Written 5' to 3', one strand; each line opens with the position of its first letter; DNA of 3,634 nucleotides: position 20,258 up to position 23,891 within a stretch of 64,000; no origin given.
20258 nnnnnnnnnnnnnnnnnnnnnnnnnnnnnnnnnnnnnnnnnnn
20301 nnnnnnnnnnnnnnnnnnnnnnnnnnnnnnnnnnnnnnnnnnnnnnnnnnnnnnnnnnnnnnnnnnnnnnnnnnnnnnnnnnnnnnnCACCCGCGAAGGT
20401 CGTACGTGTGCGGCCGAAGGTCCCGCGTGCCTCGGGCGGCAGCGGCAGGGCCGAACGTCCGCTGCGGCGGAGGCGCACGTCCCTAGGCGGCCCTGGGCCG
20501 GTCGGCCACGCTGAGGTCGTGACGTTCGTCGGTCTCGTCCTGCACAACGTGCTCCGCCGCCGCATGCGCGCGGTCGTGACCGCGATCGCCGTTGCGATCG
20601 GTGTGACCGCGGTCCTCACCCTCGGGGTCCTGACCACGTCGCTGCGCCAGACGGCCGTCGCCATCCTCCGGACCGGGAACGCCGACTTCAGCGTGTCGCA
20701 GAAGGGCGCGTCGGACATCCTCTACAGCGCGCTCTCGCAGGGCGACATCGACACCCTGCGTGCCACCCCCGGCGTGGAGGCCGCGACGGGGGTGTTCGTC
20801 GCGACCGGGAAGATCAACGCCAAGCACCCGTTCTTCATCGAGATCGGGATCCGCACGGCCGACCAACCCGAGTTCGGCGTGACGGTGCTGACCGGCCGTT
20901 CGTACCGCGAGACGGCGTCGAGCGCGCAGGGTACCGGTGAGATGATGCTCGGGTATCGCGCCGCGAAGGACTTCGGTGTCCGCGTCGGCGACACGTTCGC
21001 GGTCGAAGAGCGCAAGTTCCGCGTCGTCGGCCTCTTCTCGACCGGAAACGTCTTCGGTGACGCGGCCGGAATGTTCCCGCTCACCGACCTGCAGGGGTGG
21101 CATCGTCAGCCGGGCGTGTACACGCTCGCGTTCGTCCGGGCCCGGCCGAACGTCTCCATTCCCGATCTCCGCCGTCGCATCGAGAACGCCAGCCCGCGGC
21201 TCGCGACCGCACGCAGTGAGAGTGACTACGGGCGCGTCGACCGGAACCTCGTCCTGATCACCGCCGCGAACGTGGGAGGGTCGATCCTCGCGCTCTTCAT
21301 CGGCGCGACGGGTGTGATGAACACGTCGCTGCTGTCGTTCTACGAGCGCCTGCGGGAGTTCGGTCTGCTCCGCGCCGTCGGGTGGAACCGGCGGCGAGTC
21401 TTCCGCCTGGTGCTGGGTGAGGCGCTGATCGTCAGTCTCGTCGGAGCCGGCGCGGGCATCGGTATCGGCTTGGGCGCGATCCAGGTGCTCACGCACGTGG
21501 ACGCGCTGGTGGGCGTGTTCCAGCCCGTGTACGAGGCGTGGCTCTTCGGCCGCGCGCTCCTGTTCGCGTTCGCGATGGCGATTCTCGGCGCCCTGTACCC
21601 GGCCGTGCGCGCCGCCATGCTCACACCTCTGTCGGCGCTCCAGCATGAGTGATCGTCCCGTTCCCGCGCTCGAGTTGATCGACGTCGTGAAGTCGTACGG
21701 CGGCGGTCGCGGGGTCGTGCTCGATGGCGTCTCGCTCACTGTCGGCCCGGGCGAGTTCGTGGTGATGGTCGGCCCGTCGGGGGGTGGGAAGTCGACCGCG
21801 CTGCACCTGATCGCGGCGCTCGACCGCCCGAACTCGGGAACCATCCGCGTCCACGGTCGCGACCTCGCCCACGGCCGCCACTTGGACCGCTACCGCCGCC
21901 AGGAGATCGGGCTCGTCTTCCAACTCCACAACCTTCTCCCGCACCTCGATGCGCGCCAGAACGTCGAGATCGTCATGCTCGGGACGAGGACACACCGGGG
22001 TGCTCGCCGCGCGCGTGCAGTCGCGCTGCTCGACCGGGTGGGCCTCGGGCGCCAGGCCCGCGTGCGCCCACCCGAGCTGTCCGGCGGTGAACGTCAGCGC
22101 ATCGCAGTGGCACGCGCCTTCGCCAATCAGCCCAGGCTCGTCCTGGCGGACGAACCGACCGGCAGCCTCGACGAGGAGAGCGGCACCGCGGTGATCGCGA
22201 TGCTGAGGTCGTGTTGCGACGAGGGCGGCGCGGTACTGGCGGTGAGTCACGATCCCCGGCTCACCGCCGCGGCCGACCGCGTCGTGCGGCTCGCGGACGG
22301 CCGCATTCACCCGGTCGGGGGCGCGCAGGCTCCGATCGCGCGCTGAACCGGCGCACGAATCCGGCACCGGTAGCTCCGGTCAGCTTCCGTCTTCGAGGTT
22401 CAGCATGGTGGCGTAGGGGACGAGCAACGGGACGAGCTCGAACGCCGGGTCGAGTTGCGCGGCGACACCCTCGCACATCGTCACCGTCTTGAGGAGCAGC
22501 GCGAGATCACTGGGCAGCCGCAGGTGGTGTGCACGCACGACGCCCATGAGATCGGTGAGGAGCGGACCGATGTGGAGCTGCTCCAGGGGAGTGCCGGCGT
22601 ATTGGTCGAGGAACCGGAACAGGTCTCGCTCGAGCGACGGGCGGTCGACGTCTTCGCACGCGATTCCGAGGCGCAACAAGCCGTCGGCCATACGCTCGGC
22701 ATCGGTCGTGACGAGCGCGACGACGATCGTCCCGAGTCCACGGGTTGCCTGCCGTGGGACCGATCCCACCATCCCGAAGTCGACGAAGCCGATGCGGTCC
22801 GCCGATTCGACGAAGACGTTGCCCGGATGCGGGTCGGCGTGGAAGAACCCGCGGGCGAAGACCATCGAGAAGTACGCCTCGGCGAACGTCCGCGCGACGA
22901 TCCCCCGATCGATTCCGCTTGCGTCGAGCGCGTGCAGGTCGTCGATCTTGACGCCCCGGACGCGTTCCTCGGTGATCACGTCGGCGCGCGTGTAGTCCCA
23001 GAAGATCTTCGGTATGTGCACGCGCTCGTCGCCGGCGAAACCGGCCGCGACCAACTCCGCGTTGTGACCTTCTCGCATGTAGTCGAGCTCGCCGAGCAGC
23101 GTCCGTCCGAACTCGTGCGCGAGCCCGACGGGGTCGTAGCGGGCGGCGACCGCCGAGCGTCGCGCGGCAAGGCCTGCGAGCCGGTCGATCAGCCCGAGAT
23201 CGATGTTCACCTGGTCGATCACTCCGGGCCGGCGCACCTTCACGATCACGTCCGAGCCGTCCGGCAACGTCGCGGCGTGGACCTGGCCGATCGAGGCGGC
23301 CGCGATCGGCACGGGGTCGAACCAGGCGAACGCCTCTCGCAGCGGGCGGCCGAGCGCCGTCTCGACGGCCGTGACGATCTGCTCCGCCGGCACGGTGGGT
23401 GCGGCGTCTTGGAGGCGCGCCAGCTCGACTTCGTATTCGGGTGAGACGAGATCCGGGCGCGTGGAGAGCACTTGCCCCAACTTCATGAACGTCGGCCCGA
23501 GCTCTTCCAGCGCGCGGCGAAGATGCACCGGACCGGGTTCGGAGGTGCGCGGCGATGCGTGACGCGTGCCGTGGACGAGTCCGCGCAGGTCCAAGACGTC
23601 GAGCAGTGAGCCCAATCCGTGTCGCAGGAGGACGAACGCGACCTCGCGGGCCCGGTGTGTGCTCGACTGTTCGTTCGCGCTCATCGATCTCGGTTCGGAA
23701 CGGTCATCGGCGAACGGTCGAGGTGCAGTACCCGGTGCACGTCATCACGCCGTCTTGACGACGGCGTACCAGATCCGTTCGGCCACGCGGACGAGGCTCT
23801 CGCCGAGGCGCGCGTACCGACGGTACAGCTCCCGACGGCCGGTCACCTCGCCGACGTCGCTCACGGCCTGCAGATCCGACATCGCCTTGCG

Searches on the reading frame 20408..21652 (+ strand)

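Call 67: search_protein_families(library=pfam, proteins=[window:20408-21652:+], max_evalue=0.01)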
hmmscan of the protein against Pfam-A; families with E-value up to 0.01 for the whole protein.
window:20408-21652:+ (414 aa): 2 families
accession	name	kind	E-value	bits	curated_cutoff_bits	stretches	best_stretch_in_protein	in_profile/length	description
PF12704.14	MacB_PCD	-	2.7e-20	74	27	1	56-260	2-206/207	MacB-like periplasmic core domain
PF02687.27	FtsX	-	2e-18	67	25.5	1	292-403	4-116/120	FtsX-like permease C-terminal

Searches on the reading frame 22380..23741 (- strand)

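Call 67: search_protein_families(library=pfam, proteins=[window:22380-23741:-], max_evalue=0.01)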
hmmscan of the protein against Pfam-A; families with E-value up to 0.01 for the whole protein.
window:22380-23741:- (453 aa): 2 families
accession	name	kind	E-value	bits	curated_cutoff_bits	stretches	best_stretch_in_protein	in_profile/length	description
PF03109.22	ABC1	-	6.2e-72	242.1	22.9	1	109-352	1-241/244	ABC1 atypical kinase-like domain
PF01636.29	APH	-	5.9e-06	26.6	23.2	1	285-327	158-199/239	Phosphotransferase enzyme family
